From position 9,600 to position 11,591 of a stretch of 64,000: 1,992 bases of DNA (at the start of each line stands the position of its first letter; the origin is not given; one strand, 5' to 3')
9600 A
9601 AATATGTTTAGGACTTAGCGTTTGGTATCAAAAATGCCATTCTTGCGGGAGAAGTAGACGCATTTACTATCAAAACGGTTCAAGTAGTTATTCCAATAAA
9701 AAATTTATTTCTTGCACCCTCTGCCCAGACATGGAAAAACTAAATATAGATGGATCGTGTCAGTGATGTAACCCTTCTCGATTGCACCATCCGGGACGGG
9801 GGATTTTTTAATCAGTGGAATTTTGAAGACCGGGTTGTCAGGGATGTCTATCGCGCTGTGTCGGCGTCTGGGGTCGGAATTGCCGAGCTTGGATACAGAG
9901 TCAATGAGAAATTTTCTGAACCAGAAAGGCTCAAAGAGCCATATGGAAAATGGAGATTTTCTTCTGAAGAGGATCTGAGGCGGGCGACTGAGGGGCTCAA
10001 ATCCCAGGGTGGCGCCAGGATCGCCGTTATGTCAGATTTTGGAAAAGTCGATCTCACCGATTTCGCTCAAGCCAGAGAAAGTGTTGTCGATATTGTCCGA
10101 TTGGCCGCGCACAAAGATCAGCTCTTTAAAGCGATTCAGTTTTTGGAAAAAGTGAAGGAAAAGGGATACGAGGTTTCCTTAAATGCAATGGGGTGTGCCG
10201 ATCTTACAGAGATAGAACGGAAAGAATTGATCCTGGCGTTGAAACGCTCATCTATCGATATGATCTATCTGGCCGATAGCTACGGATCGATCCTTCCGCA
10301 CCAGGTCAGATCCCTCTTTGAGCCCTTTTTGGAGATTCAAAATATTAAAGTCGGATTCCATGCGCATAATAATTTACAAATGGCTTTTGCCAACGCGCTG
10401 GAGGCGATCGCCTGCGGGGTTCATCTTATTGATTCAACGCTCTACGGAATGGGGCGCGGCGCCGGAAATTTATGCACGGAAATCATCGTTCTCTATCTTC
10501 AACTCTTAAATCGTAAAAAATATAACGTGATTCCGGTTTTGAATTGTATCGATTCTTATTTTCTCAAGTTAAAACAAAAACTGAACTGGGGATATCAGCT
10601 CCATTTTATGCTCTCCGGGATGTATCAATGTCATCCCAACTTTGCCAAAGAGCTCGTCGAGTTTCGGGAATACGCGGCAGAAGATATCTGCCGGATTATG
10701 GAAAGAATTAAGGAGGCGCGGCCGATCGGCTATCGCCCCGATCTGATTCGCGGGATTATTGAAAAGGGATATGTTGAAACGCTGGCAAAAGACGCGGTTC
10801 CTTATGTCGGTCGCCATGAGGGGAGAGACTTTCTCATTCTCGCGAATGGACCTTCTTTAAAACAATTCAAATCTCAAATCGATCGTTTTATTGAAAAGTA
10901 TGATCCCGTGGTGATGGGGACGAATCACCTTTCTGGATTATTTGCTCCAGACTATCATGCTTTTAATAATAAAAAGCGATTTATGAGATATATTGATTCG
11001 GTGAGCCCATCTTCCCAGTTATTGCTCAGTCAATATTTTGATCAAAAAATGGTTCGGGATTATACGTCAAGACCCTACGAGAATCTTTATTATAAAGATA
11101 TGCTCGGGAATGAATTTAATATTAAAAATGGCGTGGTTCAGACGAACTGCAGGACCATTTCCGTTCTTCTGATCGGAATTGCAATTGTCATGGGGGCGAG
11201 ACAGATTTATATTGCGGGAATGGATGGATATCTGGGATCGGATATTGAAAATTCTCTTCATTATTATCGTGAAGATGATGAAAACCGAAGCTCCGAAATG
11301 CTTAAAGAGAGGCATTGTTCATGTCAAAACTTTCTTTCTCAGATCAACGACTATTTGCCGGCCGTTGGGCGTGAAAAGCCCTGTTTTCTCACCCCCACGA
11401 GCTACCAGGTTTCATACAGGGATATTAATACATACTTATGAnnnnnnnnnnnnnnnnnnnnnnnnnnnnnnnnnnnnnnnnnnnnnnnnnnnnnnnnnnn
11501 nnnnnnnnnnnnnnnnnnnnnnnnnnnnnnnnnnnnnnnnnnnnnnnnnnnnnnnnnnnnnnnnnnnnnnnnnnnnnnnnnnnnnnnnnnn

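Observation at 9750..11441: Novel fusion of an HMGL-like pyruvate aldolase domain to a Maf/DUF115 (putative nonulosonate transferase) domain, in a locus that also carries a NeuA-like CMP-sugar synthetase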

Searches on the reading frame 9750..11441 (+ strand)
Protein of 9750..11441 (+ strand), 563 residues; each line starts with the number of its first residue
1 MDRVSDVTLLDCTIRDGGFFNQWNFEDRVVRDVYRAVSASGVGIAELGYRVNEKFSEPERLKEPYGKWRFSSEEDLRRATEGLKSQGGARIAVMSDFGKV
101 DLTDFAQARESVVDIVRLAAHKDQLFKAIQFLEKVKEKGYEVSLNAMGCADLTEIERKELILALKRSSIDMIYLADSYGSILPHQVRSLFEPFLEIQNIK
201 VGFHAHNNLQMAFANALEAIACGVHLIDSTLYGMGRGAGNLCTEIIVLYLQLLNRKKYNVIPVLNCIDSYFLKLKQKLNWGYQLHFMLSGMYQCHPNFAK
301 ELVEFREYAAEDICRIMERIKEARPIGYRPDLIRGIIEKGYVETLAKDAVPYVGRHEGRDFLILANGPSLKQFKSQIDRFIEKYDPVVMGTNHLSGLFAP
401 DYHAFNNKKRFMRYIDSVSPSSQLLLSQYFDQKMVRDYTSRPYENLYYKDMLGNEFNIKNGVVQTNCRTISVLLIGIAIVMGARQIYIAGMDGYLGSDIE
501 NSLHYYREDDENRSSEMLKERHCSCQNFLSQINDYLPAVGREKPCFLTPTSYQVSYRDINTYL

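Call 3: search_protein_families(library=pfam, proteins=[window:9750-11441:+], max_evalue=1)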
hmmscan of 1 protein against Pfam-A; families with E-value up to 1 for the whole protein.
window:9750-11441:+ (563 aa): 3 families
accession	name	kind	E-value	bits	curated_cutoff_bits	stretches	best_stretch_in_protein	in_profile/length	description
PF00682.25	HMGL-like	-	7.8e-22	78.3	29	1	7-254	2-243/260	HMGL-like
PF01973.23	MptE-like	-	6.6e-05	23.2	34.6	1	356-492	22-165/171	6-hydroxymethylpterin diphosphokinase MptE-like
PF06074.18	Portal_Mu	-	0.24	11.1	23.9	1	23-88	53-117/336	Portal protein of Mu bacteriophage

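Call 4: search_protein_families(library=ncbifam, proteins=[window:9750-11441:+], max_evalue=1)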
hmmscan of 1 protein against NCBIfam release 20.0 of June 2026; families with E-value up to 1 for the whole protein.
window:9750-11441:+ (563 aa): 29 families (the best 25 are shown)
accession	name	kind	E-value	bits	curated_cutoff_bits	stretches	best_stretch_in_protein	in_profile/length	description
NF006049.0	PRK08195.1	subfamily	6.8e-32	110.8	229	1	5-275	6-271/344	4-hyroxy-2-oxovalerate/4-hydroxy-2-oxopentanoic acid aldolase,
TIGR03217.1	4OH_2_O_val_ald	equivalog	5.2e-27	94.9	286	1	6-251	2-241/334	4-hydroxy-2-oxovalerate aldolase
TIGR02146.1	LysS_fung_arch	equivalog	2.9e-17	62.9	413.55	1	125-247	109-232/344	homocitrate synthase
NF002085.0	PRK00915.1-2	subfamily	2.9e-17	62.6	517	1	121-255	119-254/504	2-isopropylmalate synthase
TIGR02090.1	LEU1_arch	subfamily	2.2e-14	53.4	484.75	1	121-258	106-244/363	isopropylmalate/citramalate/homocitrate synthases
TIGR02660.1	nifV_homocitr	equivalog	3.1e-14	53.1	462.9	1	129-255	116-242/365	homocitrate synthase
TIGR00977.1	citramal_synth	equivalog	5.7e-12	44.7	450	1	164-262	163-260/526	citramalate synthase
TIGR00973.1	leuA_bact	equivalog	8.8e-12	44.3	598.7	1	10-252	5-247/494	2-isopropylmalate synthase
NF002086.0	PRK00915.1-3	equivalog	2.1e-11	43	532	1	159-252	155-252/516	2-isopropylmalate synthase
NF002088.0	PRK00915.1-5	equivalog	1.9e-10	39.9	697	1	166-252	159-249/514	2-isopropylmalate synthase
NF006761.0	PRK09282.1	domain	3.2e-10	39.1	402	1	162-279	161-278/591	pyruvate carboxylase subunit B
NF042433.1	CitmalDyn_Leptosp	equivalog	3.4e-10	39.1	950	1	159-250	161-253/514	(R)-citramalate synthase CimA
NF002084.0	PRK00915.1-1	equivalog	4.2e-10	38.8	748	1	74-252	79-250/523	2-isopropylmalate synthase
NF002087.0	PRK00915.1-4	equivalog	8.3e-10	37.8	729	1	167-252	163-252/516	2-isopropylmalate synthase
TIGR01108.1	oadA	equivalog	1.2e-08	33.9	756.5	1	164-278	158-272/582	sodium-extruding oxaloacetate decarboxylase subunit alpha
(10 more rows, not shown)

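Call 8: find_homologous_proteins(query=window:9750-11441:+, max_evalue=0.001)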
Query window:9750-11441:+ (563 aa): 3559 proteins with E <= 0.001 among 8000 candidates; the best 120 are listed.
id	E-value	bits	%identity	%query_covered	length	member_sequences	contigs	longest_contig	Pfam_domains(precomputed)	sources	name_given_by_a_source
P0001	0.0e+0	1218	94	100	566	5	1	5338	PF00682.26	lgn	-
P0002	0.0e+0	1043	80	99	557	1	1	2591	PF01973.24,PF00682.26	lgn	-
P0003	0.0e+0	1041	81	99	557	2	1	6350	PF00682.26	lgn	-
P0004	4.4e-221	754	57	99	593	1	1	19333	PF01973.24,PF00682.26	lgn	-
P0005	4.7e-215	734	56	99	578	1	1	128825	PF01973.24,PF00682.26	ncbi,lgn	-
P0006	4.9e-215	734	57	99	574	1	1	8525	PF00682.26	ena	-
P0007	9.8e-214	729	55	99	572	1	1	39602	PF00682.26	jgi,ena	-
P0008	9.1e-211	720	55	99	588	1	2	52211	PF00682.26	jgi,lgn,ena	-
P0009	1.5e-210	719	54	99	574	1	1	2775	PF01973.24,PF00682.26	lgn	-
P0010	1.4e-209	716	55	99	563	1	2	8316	PF01973.24,PF00682.26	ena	-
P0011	3.3e-208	711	56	99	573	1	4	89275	PF00682.26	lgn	-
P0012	6.6e-208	710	56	100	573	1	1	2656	PF00682.26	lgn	-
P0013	1.7e-207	709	56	95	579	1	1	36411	PF00682.26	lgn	-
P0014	2.9e-206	705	55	100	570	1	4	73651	PF00682.26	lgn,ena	-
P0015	3.3e-205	701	53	100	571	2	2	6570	PF00682.26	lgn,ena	-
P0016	1.3e-204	699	56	99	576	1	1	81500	PF01973.24,PF00682.26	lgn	-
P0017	2.0e-204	699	54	100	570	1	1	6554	PF01973.24,PF00682.26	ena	-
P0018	4.2e-204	698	53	100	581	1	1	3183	PF00682.26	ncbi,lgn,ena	-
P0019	6.1e-204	697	51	100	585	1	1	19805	PF00682.26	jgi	jgi:4-hydroxy 2-oxovalerate aldolase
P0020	6.2e-204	697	52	99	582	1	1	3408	PF00682.26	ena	-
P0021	1.5e-203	696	54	100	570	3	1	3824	PF00682.26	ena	-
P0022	1.9e-202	692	53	100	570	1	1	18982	PF00682.26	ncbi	-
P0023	1.8e-201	689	52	100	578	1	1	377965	PF00682.26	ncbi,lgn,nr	ncbi:MAG: aldolase catalytic domain-containing protein [Candidatus Brocadiaceae bacterium]|nr:aldola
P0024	9.3e-201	687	53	100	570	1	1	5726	PF01973.24,PF00682.26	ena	-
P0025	2.0e-200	686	55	99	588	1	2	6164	PF00682.26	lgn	-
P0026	3.8e-200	685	52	99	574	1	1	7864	PF00682.26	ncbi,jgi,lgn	ncbi:MAG: aldolase catalytic domain-containing protein [Dehalococcoidales bacterium]|jgi:4-hydroxy 2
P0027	1.2e-199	683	52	100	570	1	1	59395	PF00682.26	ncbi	ncbi:aldolase catalytic domain-containing protein [Chloroflexota bacterium]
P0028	1.6e-199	683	53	99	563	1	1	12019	PF00682.26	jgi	jgi:4-hydroxy 2-oxovalerate aldolase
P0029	2.9e-199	682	52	100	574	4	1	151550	PF00682.26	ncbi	-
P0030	8.9e-199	680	51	100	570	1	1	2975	PF00682.26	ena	-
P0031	1.3e-198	680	51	99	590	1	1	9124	PF00682.26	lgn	-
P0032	1.9e-198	679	52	99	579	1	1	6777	PF00682.26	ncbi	-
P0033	9.9e-198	677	51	99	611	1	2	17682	PF00682.26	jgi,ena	-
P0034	1.0e-197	677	52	99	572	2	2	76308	PF00682.26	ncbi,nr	ncbi:MAG: hypothetical protein PHE80_00145 [Candidatus Omnitrophica bacterium]|nr:hypothetical prote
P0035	1.2e-197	676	51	99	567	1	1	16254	PF01973.24,PF00682.26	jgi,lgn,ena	-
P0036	1.4e-197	676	52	99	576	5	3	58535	PF00682.26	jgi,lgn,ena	-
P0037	2.8e-197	675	51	99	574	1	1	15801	PF00682.26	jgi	jgi:4-hydroxy 2-oxovalerate aldolase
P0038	3.6e-197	675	51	99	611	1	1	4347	PF00682.26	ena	-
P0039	4.0e-197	675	54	99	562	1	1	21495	PF00682.26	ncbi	-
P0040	4.4e-197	675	52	100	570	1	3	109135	PF01973.24,PF00682.26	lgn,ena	-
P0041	5.0e-197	674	52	99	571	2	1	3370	PF00682.26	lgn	-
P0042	1.1e-196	673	50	100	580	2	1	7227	PF00682.26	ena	-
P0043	2.8e-196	672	52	99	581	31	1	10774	PF00682.26,PF04055.28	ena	-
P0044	5.3e-196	671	52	99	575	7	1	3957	PF00682.26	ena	-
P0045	6.3e-196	671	51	100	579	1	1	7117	PF00682.26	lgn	-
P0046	7.1e-196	671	51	100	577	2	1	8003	PF00682.26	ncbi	-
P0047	1.3e-195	670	51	99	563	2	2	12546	PF00682.26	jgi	-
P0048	2.0e-195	669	51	99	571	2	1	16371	PF01973.24,PF00682.26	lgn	-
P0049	4.2e-195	668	51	99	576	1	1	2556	PF00682.26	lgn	-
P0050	4.7e-195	668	51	100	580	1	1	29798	PF00682.26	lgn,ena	-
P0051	4.9e-195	668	51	99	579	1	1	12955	PF00682.26,PF04055.28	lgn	-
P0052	7.2e-195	667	51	100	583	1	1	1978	PF00682.26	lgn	-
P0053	7.8e-195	667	51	100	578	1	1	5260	PF00682.26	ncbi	-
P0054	8.1e-195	667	52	99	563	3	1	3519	PF00682.26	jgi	-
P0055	9.3e-195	667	52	99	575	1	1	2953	PF00682.26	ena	-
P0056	1.4e-194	666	51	100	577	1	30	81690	PF01973.24,PF00682.26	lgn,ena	-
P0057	2.2e-194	666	51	99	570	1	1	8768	PF00682.26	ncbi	-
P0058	2.9e-194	665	51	99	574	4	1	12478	PF00682.26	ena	-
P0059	3.9e-194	665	51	99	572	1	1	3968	PF00682.26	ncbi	-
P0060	4.1e-194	665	51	100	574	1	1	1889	PF00682.26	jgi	jgi:4-hydroxy 2-oxovalerate aldolase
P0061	8.3e-194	664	51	99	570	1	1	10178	PF00682.26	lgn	-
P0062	1.5e-193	663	49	99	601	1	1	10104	PF00682.26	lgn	-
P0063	2.3e-193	662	51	100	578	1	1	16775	PF00682.26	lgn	-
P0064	2.3e-193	662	50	99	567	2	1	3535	PF00682.26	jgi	-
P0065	2.4e-193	662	50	99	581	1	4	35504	PF00682.26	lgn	-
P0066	2.5e-193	662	51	99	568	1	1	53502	PF00682.26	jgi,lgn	-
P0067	3.8e-193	662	51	100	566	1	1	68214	PF01973.24,PF00682.26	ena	-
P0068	4.8e-193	661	50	99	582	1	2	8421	PF01973.24,PF00682.26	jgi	-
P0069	4.9e-193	661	50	99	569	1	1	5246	PF00682.26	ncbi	-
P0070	5.6e-193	661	52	99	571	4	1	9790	PF00682.26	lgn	-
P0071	7.2e-193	661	51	99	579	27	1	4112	PF01973.24,PF00682.26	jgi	-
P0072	8.4e-193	660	51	99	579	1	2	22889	PF01973.24,PF00682.26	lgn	-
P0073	1.4e-192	660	51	99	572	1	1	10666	PF00682.26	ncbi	-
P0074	2.4e-192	659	50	99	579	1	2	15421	PF01973.24,PF00682.26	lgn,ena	-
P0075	2.9e-192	659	50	99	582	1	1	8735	PF01973.24,PF00682.26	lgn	-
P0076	4.7e-192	658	50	99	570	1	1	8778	PF00682.26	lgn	-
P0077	4.8e-192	658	50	100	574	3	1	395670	PF00682.26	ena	-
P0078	6.0e-192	658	51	99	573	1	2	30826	PF00682.26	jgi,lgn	jgi:4-hydroxy 2-oxovalerate aldolase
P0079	6.3e-192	657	50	100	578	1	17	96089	PF01973.24,PF00682.26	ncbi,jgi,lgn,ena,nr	ncbi:MAG: hypothetical protein HOI47_00980 [Candidatus Scalindua sp.]|jgi:4-hydroxy 2-oxovalerate al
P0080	8.1e-192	657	50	99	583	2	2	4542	PF00682.26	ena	-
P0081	1.1e-191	657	49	100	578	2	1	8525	PF00682.26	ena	-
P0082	2.1e-191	656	51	99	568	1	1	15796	PF00682.26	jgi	-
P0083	3.1e-191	655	51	99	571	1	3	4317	PF00682.26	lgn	-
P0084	4.5e-191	655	51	99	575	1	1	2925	PF01973.24,PF00682.26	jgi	-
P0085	6.5e-191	654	50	99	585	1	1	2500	PF00682.26,PF04055.28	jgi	-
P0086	8.3e-191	654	51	99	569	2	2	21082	PF00682.26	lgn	-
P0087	9.0e-191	654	49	99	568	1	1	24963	PF01973.24,PF00682.26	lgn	-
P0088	1.2e-190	653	51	99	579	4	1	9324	PF00682.26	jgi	-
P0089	1.3e-190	653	50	100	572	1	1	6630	PF01973.24,PF00682.26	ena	-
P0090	1.5e-190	653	51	99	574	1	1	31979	PF00682.26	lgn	-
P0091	1.6e-190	653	51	100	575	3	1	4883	PF00682.26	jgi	jgi:4-hydroxy 2-oxovalerate aldolase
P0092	1.7e-190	653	50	99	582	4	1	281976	PF01973.24,PF00682.26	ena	-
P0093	1.7e-190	653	50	99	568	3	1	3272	PF00682.26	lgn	-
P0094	1.8e-190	653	51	99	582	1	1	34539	PF00682.26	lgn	-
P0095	3.0e-190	652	48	100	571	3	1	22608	PF00682.26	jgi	jgi:4-hydroxy 2-oxovalerate aldolase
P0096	3.4e-190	652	49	99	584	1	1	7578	PF00682.26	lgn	-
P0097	4.6e-190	651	51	99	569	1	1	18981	PF00682.26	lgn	-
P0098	5.0e-190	651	50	100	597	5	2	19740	PF00682.26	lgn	-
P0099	5.0e-190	651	49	99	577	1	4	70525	PF00682.26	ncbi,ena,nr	ncbi:aldolase catalytic domain-containing protein [Candidatus Pacearchaeota archaeon]|nr:aldolase ca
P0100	8.2e-190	651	52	99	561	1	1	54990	PF01973.24,PF00682.26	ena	-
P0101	8.4e-190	650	49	100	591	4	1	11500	PF00682.26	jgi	jgi:4-hydroxy 2-oxovalerate aldolase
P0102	1.0e-189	650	52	99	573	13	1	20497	PF00682.26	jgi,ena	-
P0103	1.0e-189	650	49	99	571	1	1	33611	PF00682.26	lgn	-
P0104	1.2e-189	650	51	99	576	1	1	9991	PF00682.26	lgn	-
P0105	1.7e-189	649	50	100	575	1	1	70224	PF00682.26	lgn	-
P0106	1.9e-189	649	49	99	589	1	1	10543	PF00682.26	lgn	-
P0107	2.4e-189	649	50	99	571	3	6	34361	PF00682.26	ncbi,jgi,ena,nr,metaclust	ncbi:MAG: hypothetical protein HN929_09775 [Chloroflexi bacterium]|jgi:4-hydroxy 2-oxovalerate aldol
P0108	2.6e-189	649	50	99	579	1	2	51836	PF01973.24,PF00682.26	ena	-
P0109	3.5e-189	648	51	99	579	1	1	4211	PF01973.24,PF00682.26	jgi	-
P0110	3.6e-189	648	51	99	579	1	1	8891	PF01973.24,PF00682.26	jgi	-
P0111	4.0e-189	648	51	99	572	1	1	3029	PF00682.26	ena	-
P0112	4.1e-189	648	51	99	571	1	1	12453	PF00682.26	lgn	-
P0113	4.5e-189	648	50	99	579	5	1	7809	PF01973.24,PF00682.26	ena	-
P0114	4.6e-189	648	50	99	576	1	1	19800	PF00682.26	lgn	-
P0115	5.4e-189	648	50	100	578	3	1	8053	PF00682.26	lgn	-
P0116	6.3e-189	648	48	99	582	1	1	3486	PF00682.26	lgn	-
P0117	6.4e-189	648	51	99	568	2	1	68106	PF00682.26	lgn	-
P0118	6.6e-189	648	49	99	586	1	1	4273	PF00682.26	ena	-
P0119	8.2e-189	647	49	100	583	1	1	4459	PF00682.26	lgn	-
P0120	8.4e-189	647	49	99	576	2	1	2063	PF01973.24,PF00682.26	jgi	jgi:4-hydroxy 2-oxovalerate aldolase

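Call 20: find_related_loci(query=A1, collection=genome_contigs, flank=10000)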
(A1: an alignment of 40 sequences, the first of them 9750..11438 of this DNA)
Query A1 (563 aa) in genome_contigs; peptide patterns used: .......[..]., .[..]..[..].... (x = any residue, [..] = any of these).
599 stretches matched a pattern (row limit reached: there are more); 567 encode a relative of the query (tblastn E <= 1e-3); the best 80 are kept; 80 distinct loci.
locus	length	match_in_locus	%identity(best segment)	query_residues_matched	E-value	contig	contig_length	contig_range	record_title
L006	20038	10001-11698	94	1-563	0e+0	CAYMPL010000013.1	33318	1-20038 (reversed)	MAG TPA_asm: uncultured bacterium isolate binchicken_co248_740 genome assembly, contig: NODE_1068_length_33318_cov_7.007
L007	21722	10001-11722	51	1-563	0e+0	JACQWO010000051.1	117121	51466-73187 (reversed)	MAG: Desulfobacterales bacterium isolate NC_groundwater_1491_Pr4_B-0.1um_43_5 SR1-18-B1_scaffold_209390, whole genome sh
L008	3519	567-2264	52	1-563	0e+0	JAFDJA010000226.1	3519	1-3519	MAG: Deltaproteobacteria bacterium isolate Meg22_24_Bin_118 Meg22_24_Bin_118_scaffold_96301, whole genome shotgun sequen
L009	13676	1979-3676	50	9-563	0e+0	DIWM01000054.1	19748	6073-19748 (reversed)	MAG TPA_asm: Deltaproteobacteria bacterium UBA6106 UBA6106_contig_14912, whole genome shotgun sequence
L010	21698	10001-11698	50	9-563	0e+0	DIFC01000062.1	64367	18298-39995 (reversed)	MAG TPA_asm: Deltaproteobacteria bacterium UBA5758 UBA5758_contig_23887, whole genome shotgun sequence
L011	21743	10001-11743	49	2-563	0e+0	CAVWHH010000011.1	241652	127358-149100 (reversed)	MAG: uncultured delta proteobacterium isolate MFD01476.bin.1.214 genome assembly, contig: contig_21079, whole genome sho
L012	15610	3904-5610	48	7-563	0e+0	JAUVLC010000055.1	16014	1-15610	MAG: Clostridia bacterium isolate CSMAG_496 CSMAG_496_k141_920073_length_16014_cov_13.0000, whole genome shotgun sequenc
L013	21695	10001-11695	44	6-563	1e-169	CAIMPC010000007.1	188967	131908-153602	MAG: Candidatus Omnitrophica bacterium isolate AM5_bin-0158 genome assembly, contig: bin-0158:07/73, whole genome shotgu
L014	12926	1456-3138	44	9-563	3e-161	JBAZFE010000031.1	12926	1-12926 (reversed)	MAG: Candidatus Omnitrophota bacterium isolate SO_2017_LW3_142 NODE_14321_length_12926_cov_1.706540_LW162_2017, whole ge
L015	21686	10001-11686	44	7-563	3e-159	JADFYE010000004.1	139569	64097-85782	MAG: Candidatus Omnitrophota bacterium isolate nDJH6bin14 nDJH6_bin14_NODE_4_length_139569_cov_6.500509, whole genome sh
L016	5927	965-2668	43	3-563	1e-160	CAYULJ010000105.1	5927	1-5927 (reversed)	MAG TPA_asm: uncultured Planctomycetia bacterium isolate SRP167671_co1_160 genome assembly, contig: NODE_15872_length_59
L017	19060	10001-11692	41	1-559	4e-156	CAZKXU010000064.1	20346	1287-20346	MAG TPA_asm: uncultured Bdellovibrionales bacterium isolate SRP150892_co2_139 genome assembly, contig: NODE_3651_length_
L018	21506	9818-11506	42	9-563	8e-152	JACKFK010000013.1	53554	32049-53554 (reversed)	MAG: Candidatus Omnitrophota bacterium isolate HK-STAS-OMNI-3 HK-STAS-OMNI-3_13, whole genome shotgun sequence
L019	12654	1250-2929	40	4-556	4e-129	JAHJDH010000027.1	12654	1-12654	MAG: Candidatus Micrarchaeota archaeon isolate Modern_marine.mb.41 Modern_marine.mb.41_k141_1437618, whole genome shotgu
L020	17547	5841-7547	50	7-563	0e+0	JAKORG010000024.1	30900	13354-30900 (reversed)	MAG: Deltaproteobacteria bacterium isolate all_maxbin.269 k201_419544, whole genome shotgun sequence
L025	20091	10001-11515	30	9-522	7e-79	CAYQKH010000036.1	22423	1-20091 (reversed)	MAG TPA_asm: uncultured Opitutales bacterium isolate SRP141376_co3_172 genome assembly, contig: NODE_6162_length_22423_c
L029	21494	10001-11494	30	5-501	6e-66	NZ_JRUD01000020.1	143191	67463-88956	Pseudomonas flexibilis strain ATCC 29606 SF06_20, whole genome shotgun sequence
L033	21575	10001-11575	28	6-555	3e-68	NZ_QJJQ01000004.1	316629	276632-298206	Pseudogracilibacillus auburnensis strain DSM 28556 Ga0244575_104, whole genome shotgun sequence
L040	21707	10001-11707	34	7-559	1e-96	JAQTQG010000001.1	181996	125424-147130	MAG: Candidatus Omnitrophota bacterium isolate STB_134 NODE_175_length_181996_cov_5.267924_Sandtown_B, whole genome shot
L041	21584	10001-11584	28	5-552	7e-62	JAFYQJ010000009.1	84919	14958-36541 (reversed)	MAG: Paludibacteraceae bacterium isolate RGIG7326 Water_buffalos_Cecum-4__c487677, whole genome shotgun sequence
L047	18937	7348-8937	28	4-554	4e-59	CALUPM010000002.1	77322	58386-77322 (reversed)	MAG: Candidatus Gastranaerophilales bacterium isolate BRZ_KP__bin60 genome assembly, contig: BRZ_KP__NODE_435_length_773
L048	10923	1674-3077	28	4-494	4e-59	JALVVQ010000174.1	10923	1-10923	MAG: Campylobacteraceae bacterium isolate M10_metabat1_scaf2bin.037 M10_NODE_3199_length_10923_cov_2.648296, whole genom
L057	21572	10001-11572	28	7-553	9e-58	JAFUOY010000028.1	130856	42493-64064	MAG: Clostridia bacterium isolate RGIG4693 Roe_deer_Rectum.Co__c1603615, whole genome shotgun sequence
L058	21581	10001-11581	28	8-553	9e-58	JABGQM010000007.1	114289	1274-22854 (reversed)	MAG: Verrucomicrobia bacterium isolate co234_bin56 co234_bin56_Ctg7, whole genome shotgun sequence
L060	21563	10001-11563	29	7-553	3e-57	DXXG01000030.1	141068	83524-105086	MAG TPA_asm: Clostridiales bacterium isolate HRGM_Genome_3705 HRGM_Genome_3705_30, whole genome shotgun sequence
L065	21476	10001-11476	29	7-498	8e-57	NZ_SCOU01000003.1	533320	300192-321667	Methylobacillus flagellatus strain L1B NODE_3_length_533320_cov_66.534357, whole genome shotgun sequence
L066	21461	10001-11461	28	3-509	7e-57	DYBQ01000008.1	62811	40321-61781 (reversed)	MAG TPA_asm: Clostridiales bacterium isolate HRGM_Genome_2451 HRGM_Genome_2451_8, whole genome shotgun sequence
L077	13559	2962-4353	27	10-494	1e-55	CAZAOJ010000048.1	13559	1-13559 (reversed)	MAG TPA_asm: uncultured Arcobacteraceae bacterium isolate binchicken_co380_40 genome assembly, contig: NODE_2197_length_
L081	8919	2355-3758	26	6-494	6e-55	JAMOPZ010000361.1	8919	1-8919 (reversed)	MAG: Campylobacterales bacterium isolate 4559-240_metabat2_scaf2bin.012 4559-240_scaffold_4390_c1, whole genome shotgun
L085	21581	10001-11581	28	3-554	2e-54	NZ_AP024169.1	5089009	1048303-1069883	Anaeromicropila herbilytica strain TB5 chromosome, complete genome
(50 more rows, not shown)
